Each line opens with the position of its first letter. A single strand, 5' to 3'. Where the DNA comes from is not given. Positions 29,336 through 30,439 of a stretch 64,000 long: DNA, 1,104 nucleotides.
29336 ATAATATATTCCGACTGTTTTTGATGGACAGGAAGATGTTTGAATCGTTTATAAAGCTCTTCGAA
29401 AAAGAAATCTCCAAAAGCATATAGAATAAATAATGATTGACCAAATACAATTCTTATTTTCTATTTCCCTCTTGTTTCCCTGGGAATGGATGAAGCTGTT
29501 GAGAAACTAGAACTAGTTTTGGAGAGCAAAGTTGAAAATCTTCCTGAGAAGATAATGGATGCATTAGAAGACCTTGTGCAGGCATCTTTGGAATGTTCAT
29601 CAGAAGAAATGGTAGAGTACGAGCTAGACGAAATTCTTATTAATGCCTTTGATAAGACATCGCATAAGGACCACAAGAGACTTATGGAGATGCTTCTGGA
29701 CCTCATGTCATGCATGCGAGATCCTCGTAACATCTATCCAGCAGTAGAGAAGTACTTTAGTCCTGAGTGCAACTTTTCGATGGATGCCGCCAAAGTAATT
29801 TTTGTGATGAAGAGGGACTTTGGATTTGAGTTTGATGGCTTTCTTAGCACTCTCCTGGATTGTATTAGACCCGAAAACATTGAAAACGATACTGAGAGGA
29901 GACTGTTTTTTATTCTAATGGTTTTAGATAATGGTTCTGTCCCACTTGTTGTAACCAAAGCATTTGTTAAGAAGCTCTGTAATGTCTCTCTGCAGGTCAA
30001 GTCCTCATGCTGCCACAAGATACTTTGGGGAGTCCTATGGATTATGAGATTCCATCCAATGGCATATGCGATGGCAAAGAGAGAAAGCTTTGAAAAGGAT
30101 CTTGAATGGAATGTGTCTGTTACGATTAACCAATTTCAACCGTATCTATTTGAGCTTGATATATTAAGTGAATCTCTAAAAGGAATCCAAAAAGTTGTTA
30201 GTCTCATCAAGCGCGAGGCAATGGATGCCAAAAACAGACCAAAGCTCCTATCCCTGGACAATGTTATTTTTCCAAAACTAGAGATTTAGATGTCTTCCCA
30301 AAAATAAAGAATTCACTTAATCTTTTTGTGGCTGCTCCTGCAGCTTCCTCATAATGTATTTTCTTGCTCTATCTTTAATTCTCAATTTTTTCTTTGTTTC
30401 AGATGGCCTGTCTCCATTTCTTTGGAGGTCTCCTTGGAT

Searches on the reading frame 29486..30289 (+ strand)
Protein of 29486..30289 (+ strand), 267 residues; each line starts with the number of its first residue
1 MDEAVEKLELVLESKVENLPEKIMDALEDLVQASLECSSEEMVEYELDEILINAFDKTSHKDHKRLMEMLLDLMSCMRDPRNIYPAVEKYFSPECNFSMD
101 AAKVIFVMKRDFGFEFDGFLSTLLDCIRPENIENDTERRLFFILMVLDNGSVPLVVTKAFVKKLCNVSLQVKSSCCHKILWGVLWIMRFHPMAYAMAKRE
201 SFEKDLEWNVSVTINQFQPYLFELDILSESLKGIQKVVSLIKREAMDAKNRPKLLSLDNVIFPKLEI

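Call 55: search_protein_families(library=pfam, proteins=[window:29486-30289:+], max_evalue=0.0001)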
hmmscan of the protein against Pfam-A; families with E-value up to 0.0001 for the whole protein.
window:29486-30289:+ (267 aa): 1 family
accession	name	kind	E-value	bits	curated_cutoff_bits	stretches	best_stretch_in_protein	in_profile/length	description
PF03914.23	CBF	-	2.8e-05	24.6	22.1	1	115-207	21-115/165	CBF/Mak21 family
